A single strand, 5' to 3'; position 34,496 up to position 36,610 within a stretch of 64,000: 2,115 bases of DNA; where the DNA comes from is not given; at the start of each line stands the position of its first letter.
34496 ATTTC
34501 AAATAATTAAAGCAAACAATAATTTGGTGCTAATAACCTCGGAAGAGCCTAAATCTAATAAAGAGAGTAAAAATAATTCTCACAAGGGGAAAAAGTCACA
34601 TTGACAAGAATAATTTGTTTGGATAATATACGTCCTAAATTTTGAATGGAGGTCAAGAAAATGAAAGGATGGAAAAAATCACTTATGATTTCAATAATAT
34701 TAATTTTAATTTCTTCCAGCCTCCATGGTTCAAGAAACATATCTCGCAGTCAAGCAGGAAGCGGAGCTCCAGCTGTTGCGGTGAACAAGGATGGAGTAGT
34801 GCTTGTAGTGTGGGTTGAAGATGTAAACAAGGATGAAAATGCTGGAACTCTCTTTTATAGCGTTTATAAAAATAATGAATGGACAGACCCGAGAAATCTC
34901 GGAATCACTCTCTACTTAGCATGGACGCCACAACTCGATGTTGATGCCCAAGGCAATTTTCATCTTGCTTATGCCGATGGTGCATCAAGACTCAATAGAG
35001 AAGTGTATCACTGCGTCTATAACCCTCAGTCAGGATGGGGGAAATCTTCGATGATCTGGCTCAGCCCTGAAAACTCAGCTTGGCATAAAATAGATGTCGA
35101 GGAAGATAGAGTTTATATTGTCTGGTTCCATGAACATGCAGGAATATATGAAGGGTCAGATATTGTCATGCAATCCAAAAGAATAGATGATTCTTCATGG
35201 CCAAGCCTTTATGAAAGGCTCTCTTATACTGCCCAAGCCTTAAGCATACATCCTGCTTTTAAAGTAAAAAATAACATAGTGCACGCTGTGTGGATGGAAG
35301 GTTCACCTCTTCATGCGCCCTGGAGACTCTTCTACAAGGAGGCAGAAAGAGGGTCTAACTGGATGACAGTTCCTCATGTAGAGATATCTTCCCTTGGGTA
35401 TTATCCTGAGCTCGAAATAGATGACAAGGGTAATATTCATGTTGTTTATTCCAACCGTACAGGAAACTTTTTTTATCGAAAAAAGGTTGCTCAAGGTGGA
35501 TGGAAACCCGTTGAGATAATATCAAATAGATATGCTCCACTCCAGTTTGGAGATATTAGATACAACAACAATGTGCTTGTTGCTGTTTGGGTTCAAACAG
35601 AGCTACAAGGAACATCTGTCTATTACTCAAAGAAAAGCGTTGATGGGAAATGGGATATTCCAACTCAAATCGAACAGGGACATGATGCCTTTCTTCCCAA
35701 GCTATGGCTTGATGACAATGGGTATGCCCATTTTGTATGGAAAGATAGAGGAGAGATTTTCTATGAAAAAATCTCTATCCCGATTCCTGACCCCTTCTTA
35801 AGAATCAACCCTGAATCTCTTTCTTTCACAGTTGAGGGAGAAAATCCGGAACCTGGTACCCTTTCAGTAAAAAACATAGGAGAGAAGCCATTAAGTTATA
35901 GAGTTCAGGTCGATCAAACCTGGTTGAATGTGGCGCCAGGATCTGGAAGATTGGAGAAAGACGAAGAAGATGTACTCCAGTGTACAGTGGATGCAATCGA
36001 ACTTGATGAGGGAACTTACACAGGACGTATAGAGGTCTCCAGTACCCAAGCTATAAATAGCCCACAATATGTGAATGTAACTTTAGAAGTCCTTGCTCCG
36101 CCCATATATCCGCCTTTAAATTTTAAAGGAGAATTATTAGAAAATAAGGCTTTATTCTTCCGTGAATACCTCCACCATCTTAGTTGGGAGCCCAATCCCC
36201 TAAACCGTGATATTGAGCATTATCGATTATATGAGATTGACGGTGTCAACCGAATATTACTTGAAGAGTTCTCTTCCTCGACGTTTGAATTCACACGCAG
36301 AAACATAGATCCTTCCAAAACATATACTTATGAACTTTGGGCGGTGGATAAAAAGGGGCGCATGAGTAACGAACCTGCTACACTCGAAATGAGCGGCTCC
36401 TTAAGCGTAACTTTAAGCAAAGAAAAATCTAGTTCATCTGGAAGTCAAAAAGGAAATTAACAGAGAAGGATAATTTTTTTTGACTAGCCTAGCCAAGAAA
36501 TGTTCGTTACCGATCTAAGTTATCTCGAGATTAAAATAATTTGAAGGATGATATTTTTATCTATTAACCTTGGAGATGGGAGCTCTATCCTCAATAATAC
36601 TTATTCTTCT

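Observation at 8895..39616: About 30 kb envelope-decoration island with GT-C enzymes, Thr-type sulfatase-fold proteins and secreted propeller-BACON proteins, but no polysaccharide export or polymerisation genes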

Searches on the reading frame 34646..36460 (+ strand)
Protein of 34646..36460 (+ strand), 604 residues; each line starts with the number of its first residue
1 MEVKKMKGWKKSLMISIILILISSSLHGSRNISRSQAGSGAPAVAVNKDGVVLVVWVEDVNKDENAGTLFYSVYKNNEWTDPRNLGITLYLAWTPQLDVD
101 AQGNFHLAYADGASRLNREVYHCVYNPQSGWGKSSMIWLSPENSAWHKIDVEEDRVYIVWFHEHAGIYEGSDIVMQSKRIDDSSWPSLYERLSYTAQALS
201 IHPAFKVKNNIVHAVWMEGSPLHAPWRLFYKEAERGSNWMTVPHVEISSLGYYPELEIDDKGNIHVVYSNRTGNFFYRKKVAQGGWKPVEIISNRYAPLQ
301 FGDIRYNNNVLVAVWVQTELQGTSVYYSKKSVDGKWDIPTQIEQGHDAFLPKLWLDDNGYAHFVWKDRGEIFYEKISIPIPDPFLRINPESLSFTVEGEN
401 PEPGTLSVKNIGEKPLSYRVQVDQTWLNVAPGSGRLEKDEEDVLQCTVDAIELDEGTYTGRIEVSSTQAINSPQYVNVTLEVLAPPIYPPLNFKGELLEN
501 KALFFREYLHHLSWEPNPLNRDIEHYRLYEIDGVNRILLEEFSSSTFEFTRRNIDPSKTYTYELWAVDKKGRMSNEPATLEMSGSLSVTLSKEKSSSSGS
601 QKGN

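Call 4: search_protein_families(library=pfam, proteins=[window:34646-36460:+], max_evalue=0.01)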
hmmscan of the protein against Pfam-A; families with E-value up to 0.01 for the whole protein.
window:34646-36460:+ (604 aa): 4 families
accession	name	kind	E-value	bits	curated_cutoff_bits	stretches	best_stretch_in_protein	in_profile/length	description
PF19190.6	BACON_2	-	5e-12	46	25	1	385-476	2-93/94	Viral BACON domain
PF22076.2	Cep192_D6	-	7.3e-05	23.4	35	1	386-448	5-68/101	Cep192 domain 6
PF15892.11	BNR_4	-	0.0036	17.2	27.3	0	95-134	228-267/272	BNR repeat-containing family member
PF00041.27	fn3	-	0.0071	17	25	0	511-572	17-74/84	Fibronectin type III domain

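Call 8: find_related_loci(query=window:34646-36460:+, collection=genome_contigs, flank=10000)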
Query window:34646-36460:+ (604 aa) in genome_contigs; peptide patterns used: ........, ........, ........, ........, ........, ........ (x = any residue, [..] = any of these).
51 stretches matched a pattern; 1 encode a relative of the query (tblastn E <= 1e-3); 1 distinct loci.
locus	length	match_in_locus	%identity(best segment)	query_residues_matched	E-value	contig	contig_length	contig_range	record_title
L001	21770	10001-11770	53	3-589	0e+0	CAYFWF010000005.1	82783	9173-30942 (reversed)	MAG TPA_asm: uncultured Eubacteriales bacterium isolate ERP108616_co1_236 genome assembly, contig: k119_1016346, whole g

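Call 15: search_protein_families(library=ncbifam, proteins=[window:34646-36460:+], max_evalue=0.001)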
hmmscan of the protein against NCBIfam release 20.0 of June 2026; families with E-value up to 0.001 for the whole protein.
window:34646-36460:+ (604 aa): 1 family
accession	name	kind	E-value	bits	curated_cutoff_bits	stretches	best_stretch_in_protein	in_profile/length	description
NF053835.1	PDIAV_lipo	equivalog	4.7e-07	29.5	90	1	151-274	96-222/458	PDIAV motif-containing lipoprotein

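Call 17: find_homologous_proteins(query=window:34646-36460:+, max_evalue=0.00001)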
Query window:34646-36460:+ (604 aa): 115 proteins with E <= 0.00001 among 8000 candidates.
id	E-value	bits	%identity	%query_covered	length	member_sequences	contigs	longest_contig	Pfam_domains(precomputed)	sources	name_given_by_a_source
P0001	0.0e+0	1405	100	100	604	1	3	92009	PF19190.7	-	-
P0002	1.3e-267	907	63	99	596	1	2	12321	PF19190.7,PF22076.3,PF22544.3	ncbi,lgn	ncbi:MAG: hypothetical protein ACE5LV_00140 [Candidatus Aminicenantales bacterium]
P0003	2.6e-243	827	57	99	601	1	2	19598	PF19190.7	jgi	-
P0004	1.5e-240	818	59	96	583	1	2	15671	PF19190.7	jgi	jgi:hypothetical protein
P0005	3.1e-240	817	60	98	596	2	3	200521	PF19190.7,PF15892.12,PF22544.3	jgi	-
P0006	7.0e-240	816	58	98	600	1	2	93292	PF19190.7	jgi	jgi:hypothetical protein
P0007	2.5e-237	807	57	98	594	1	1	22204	PF19190.7,PF15892.12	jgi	jgi:hypothetical protein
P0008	2.4e-236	804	57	99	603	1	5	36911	PF19190.7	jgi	jgi:hypothetical protein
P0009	3.3e-235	800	57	99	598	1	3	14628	PF19190.7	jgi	jgi:hypothetical protein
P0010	8.6e-233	792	58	97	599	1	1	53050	PF19190.7,PF22076.3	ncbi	-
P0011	2.9e-231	787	56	97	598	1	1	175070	PF19190.7,PF15892.12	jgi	jgi:hypothetical protein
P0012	9.7e-229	779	56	98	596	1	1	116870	PF19190.7,PF22076.3,PF22544.3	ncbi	-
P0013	2.7e-227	774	56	98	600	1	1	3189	PF19190.7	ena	-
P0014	8.4e-227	772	58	93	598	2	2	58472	PF19190.7,PF22076.3,PF22544.3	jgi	jgi:hypothetical protein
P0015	1.2e-224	765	54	99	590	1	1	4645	PF19190.7,PF22076.3,PF15892.12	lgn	-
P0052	3.2e-201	688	52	95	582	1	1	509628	PF19190.7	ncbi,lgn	-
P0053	7.7e-200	683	52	92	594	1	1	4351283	PF19190.7,PF22076.3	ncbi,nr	ncbi:MAG: BACON domain-containing protein [Candidatus Aminicenantes bacterium]|nr:MAG: BACON domain-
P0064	2.3e-180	619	49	93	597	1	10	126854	PF19190.7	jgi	-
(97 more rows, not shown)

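Call 18: find_encoding_contigs(protein=P0053, flank=10000, max_places=1)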
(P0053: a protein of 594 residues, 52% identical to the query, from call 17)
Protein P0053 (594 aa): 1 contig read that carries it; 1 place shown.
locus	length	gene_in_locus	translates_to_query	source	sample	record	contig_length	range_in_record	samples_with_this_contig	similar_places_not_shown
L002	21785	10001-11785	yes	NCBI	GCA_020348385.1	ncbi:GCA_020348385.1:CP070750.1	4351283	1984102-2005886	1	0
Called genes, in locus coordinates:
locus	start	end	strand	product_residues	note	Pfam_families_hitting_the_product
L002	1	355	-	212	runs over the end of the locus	PF04205:FMN_bind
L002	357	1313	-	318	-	PF03116:NQR2_RnfD_RnfE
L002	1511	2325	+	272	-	PF00989:PAS, PF13426:PAS_9, PF00989:PAS, PF08448:PAS_4, PF13188:PAS_8 (weak), PF13426:PAS_9, PF08447:PAS_3 (weak)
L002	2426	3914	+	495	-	PF00733:Asn_synthase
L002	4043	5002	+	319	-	PF00930:DPPIV_N (faint), PF26549:Tricorn_N, PF26550:Tricorn_2nd, PF07676:PD40, PF26549:Tricorn_N, PF26550:Tricorn_2nd (weak), PF07676:PD40 (weak)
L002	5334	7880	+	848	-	-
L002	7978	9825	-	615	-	PF00884:Sulfatase, PF01663:Phosphodiest (faint), PF16347:SGSH_C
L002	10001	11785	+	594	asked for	PF19190:BACON_2, PF22076:Cep192_D6 (faint)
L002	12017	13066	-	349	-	PF11741:AMIN (weak), PF13505:OMP_b-brl (weak)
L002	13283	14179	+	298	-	PF13480:Acetyltransf_6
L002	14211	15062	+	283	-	PF05711:TylF, PF13578:Methyltransf_24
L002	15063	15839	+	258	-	PF00551:Formyl_trans_N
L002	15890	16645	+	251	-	PF00132:Hexapep, PF14602:Hexapep_2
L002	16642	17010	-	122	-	PF10066:DUF2304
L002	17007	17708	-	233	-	PF00535:Glycos_transf_2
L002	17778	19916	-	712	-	PF13231:PMT_2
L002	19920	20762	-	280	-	PF01522:Polysacc_deac_1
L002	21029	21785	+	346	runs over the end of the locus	PF01408:GFO_IDH_MocA, PF02894:GFO_IDH_MocA_C, PF22725:GFO_IDH_MocA_C3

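Call 19: find_encoding_contigs(protein=P0052, flank=10000, max_places=1)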
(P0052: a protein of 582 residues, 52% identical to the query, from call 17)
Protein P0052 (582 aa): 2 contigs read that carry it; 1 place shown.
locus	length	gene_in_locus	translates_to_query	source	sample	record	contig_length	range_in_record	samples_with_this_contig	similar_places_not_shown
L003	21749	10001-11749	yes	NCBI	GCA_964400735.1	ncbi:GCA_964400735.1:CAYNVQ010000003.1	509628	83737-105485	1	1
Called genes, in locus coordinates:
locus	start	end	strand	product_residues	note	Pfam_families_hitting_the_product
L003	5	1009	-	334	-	PF13472:Lipase_GDSL_2 (weak)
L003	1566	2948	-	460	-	PF00884:Sulfatase, PF01663:Phosphodiest (faint), PF02995:DUF229 (weak), PF16347:SGSH_C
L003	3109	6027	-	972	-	-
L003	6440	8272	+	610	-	PF00884:Sulfatase, PF01663:Phosphodiest (faint), PF16347:SGSH_C (weak)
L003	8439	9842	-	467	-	PF07969:Amidohydro_3 (faint), PF01979:Amidohydro_1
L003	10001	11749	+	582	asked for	PF19190:BACON_2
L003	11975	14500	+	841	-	-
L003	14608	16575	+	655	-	-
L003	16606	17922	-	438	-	PF00884:Sulfatase, PF01663:Phosphodiest, PF16347:SGSH_C (weak)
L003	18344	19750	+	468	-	PF00884:Sulfatase, PF01663:Phosphodiest (faint), PF16347:SGSH_C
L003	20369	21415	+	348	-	PF11741:AMIN, PF13505:OMP_b-brl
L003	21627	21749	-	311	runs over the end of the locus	PF00930:DPPIV_N (faint), PF07676:PD40, PF25174:Beta-prop_THOC3 (weak), PF26549:Tricorn_N, PF07676:PD40 (weak), PF26549:Tricorn_N, PF26550:Tricorn_2nd (weak), PF07676:PD40 (weak)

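Call 20: find_encoding_contigs(protein=P0064, flank=10000, max_places=1)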
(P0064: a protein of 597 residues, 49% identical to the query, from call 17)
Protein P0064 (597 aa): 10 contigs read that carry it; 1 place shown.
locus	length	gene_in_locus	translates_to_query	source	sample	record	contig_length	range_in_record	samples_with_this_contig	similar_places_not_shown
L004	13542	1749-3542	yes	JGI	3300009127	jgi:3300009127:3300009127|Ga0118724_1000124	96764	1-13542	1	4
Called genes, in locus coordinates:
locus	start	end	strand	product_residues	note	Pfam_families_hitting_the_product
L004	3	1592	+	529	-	?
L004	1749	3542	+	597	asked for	PF19190:BACON_2 (weak)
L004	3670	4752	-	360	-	PF11741:AMIN, PF13505:OMP_b-brl (weak)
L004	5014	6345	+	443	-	PF01979:Amidohydro_1, PF07969:Amidohydro_3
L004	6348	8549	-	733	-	PF19190:BACON_2, PF22076:Cep192_D6 (faint), PF22544:HYDIN_VesB_CFA65-like_Ig (faint), PF19190:BACON_2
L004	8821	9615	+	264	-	PF00398:RrnaAD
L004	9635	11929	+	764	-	PF13491:FtsK_4TM, PF17854:FtsK_alpha, PF01580:FtsK_SpoIIIE, PF09397:FtsK_gamma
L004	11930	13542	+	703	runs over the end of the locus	PF02589:LUD_dom, PF13183:Fer4_8, PF02754:CCG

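Call 22: find_related_loci(query=A1, collection=genome_contigs, flank=10000)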
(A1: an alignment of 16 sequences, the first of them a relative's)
Query A1 (604 aa) in genome_contigs; peptide patterns used: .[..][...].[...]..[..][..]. (x = any residue, [..] = any of these).
28 stretches matched a pattern; 12 encode a relative of the query (tblastn E <= 1e-3); 12 distinct loci.
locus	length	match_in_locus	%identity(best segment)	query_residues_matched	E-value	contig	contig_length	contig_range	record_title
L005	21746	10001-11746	58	17-602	0e+0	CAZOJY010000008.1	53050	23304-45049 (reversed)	MAG TPA_asm: uncultured Eubacteriales bacterium isolate binchicken_co275_143 genome assembly, contig: NODE_535_length_53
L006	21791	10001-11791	56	2-602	0e+0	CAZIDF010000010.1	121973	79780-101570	MAG TPA_asm: uncultured Eubacteriales bacterium isolate SRP185410_co2_332 genome assembly, contig: NODE_78_length_121973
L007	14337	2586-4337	55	1-582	0e+0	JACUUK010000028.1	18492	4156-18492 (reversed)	MAG: Candidatus Aminicenantes bacterium isolate Kmv29 NODE_1480_length_18492_cov_7.658892, whole genome shotgun sequence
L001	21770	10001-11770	53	3-589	0e+0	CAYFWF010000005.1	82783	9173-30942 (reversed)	MAG TPA_asm: uncultured Eubacteriales bacterium isolate ERP108616_co1_236 genome assembly, contig: k119_1016346, whole g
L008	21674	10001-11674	52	28-584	0e+0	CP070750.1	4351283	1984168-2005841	MAG: Candidatus Aminicenantes bacterium isolate bin34 chromosome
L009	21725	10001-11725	46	13-582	0e+0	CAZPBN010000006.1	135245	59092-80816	MAG TPA_asm: uncultured Eubacteriales bacterium isolate SRP141376_co1_219 genome assembly, contig: NODE_273_length_13524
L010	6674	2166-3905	47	5-584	0e+0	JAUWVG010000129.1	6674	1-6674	MAG: Candidatus Aminicenantes bacterium isolate CSMAG_2626 CSMAG_2626_k141_1225767_length_6674_cov_12.2036, whole genome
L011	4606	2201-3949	44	5-588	2e-168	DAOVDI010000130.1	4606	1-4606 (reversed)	MAG TPA_asm: Acidobacteriota bacterium isolate CSMAG_1053 CSMAG_1053_k141_863568_length_4606_cov_13.0000, whole genome s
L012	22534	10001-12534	43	1-584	3e-153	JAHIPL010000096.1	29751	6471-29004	MAG: Acidobacteria bacterium isolate KR13_S3.mb.68 KR13_S3.mb.68_k141_112788, whole genome shotgun sequence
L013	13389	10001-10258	45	487-572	5e-19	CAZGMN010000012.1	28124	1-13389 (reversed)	MAG TPA_asm: uncultured Eubacteriales bacterium isolate SRP098346_co1_441 genome assembly, contig: NODE_1262_length_2812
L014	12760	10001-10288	41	487-582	2e-19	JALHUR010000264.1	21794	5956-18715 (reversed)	MAG: Candidatus Aminicenantes bacterium isolate PFL55 seq_2498223, whole genome shotgun sequence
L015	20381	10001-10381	34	464-590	5e-18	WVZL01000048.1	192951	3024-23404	MAG: Candidatus Aminicenantes bacterium isolate CS4-C018 C_merged_R1_(paired)_contig_390, whole genome shotgun sequence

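Call 51: predict_structure(alignment_id=A3)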
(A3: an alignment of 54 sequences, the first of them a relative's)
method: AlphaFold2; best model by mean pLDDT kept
length: 604 residues; sequences in the alignment: 54
mean_pLDDT: 90.8   pTM: 0.73
mean pLDDT of the five models: 90.8, 90.4, 90.3, 89.9, 89.7
residues with pLDDT >= 90: 453; 70-90: 116; 50-70: 14; < 50: 21
segments of 3 or more residues with pLDDT < 50: 588-604
pLDDT, mean of each block of 10 residues (from residue 1): 63 83 65 88 95 95 90 94 95 96 97 88 97 94 87 97 89 97 95 93 97 96 83 97 96 97 97 97 93 97 95 97 97 92 95 94 96 92 87 89 95 93 97 95 96 90 94 92 88 94 87 94 94 95 96 93 94 91 69 41 39
secondary structure, 60 per line:
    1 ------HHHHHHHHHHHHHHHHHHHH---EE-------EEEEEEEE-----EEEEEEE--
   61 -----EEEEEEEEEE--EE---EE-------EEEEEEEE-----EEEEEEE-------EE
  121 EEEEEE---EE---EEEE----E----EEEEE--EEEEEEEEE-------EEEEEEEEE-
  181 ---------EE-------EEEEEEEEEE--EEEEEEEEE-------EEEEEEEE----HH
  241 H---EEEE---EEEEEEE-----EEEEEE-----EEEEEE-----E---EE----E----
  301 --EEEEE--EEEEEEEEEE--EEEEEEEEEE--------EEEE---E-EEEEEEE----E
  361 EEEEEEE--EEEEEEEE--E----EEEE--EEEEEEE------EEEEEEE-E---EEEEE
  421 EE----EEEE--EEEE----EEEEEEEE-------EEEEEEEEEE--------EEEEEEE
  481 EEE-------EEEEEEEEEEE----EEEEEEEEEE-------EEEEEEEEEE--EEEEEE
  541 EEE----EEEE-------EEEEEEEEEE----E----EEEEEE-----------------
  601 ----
elements in order: H7-26 E39-46 E52-58 E66-75 E92-99 E105-111 E119-126 E135-138 E148-152 E155-163 E171-179 E199-208 E211-219 E227-234 E245-248 E252-258 E264-269 E275-280 E303-307 E310-319 E322-331 E340-343 E349-355 E360-367 E370-377 E385-388 E391-397 E404-410 E416-422 E427-430 E433-436 E441-448 E456-465 E474-483 E491-501 E506-515 E523-532 E535-543 E548-551 E559-568 E578-583

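Call 54: fold_search(model_id=the predicted structure, library=pdb)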
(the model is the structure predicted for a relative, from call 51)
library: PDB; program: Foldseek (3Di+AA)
matches with E <= 10: 1865; with E <= 0.001: 635
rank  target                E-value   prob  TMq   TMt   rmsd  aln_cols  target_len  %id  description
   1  2ber                  1.7e-17  1.00  0.37  0.37  27.1       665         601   10  Y370G Active Site Mutant of the Sialidase from Micromonospora viridifaciens in complex with beta-Neu5Ac (sialic acid). (released 2005-04-04)
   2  1wcq_C                1.7e-16  1.00  0.36  0.36  27.6       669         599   10  Mutagenesis of the Nucleophilic Tyrosine in a Bacterial Sialidase to Phenylalanine. (released 2005-10-12)
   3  2bzd_C                4.6e-16  1.00  0.35  0.36  27.2       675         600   10  Galactose recognition by the carbohydrate-binding module of a bacterial sialidase. (released 2005-08-19)
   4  1wcq_A                5.7e-16  1.00  0.38  0.38  28.1       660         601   10  Mutagenesis of the Nucleophilic Tyrosine in a Bacterial Sialidase to Phenylalanine. (released 2005-10-12)
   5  1w8o_A                7.5e-16  1.00  0.37  0.37  27.2       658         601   10  Contribution of the Active Site Aspartic Acid to Catalysis in the Bacterial Neuraminidase from Micromonospora viridifa (released 2004-09-29)
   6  1eut                  1.3e-15  1.00  0.35  0.35  27.5       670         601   10  SIALIDASE, LARGE 68KD FORM, COMPLEXED WITH GALACTOSE (released 1997-01-11)
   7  8q81                  5.7e-12  1.00  0.41  0.68   6.8       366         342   13  Photorhabdus laumondii lectin PLL3 in complex with alpha-methyl-fucoside (released 2025-03-05)
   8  6t96                  2.5e-11  1.00  0.41  0.68   8.4       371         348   12  Photorhabdus laumondii subsp. laumondii lectin PLL3 (released 2019-12-25)
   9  9ozh_D                3.8e-11  1.00  0.17  0.08  35.9       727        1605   10  Cryo-EM structure of 1:2:1 ROS1/NEL/NICOL holo-complex, conformation 2. (released 2026-02-25)
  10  6rgg_B                5.7e-11  1.00  0.42  0.72   4.2       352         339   14  Photorhabdus laumondii lectin PLL2 in complex with O-methylated PGL-1-derived disaccharide (released 2020-07-01)
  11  9pwq_A                7.5e-11  1.00  0.24  0.11  27.2       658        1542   11  Cryo-EM structure of receptor tyrosine kinase ROS1 extracellular domain in complex with NELL2 (released 2026-02-25)
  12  6rgr                  1.4e-10  1.00  0.40  0.67   7.5       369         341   14  Photorhabdus asymbiotica lectin PHL in complex with L-rhamnose (released 2020-07-01)
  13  6flu_A                1.9e-10  1.00  0.40  0.65   7.2       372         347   13  Photorhabdus asymbiotica lectin (PHL) in complex with synthetic C-fucoside (released 2019-02-06)
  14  6rg2_A                2.0e-10  1.00  0.40  0.66   6.8       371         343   13  Photorhabdus laumondii lectin PLL2 in complex with 3-O-methyl-D-glucose (released 2020-07-01)
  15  5mxh                  2.6e-10  1.00  0.40  0.66   7.1       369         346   13  Photorhabdus asymbiotica lectin (PHL) in complex with D-galactose (released 2017-08-09)
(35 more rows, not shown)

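Call 56: find_encoding_contigs(protein=P0010, flank=10000, max_places=1)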
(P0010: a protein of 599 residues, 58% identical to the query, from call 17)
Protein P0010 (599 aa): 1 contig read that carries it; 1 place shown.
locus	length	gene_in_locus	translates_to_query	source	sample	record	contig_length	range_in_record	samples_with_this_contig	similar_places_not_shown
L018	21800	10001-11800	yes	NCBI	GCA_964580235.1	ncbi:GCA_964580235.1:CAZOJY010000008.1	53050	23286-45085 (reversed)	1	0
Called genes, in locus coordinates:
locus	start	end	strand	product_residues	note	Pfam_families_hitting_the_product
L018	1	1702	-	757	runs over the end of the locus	PF13491:FtsK_4TM, PF01935:DUF87 (faint), PF17854:FtsK_alpha, PF01580:FtsK_SpoIIIE, PF09397:FtsK_gamma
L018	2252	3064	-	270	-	PF00398:RrnaAD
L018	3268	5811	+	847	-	PF19190:BACON_2 (weak)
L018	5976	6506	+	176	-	-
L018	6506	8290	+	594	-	PF02543:Carbam_trans_N, PF16861:Carbam_trans_C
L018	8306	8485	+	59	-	-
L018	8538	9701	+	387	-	PF00657:Lipase_GDSL, PF13472:Lipase_GDSL_2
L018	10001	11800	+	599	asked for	PF19190:BACON_2, PF22076:Cep192_D6 (faint)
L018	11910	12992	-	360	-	PF11741:AMIN (weak), PF13505:OMP_b-brl (weak)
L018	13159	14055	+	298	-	PF13480:Acetyltransf_6 (weak)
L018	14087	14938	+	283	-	PF05711:TylF, PF13578:Methyltransf_24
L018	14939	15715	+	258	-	PF00551:Formyl_trans_N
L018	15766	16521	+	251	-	PF00132:Hexapep, PF14602:Hexapep_2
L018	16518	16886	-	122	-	PF10066:DUF2304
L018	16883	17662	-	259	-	PF00535:Glycos_transf_2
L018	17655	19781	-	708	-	PF13231:PMT_2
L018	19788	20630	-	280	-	PF01522:Polysacc_deac_1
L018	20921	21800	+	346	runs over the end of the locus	PF01408:GFO_IDH_MocA, PF02894:GFO_IDH_MocA_C, PF22725:GFO_IDH_MocA_C3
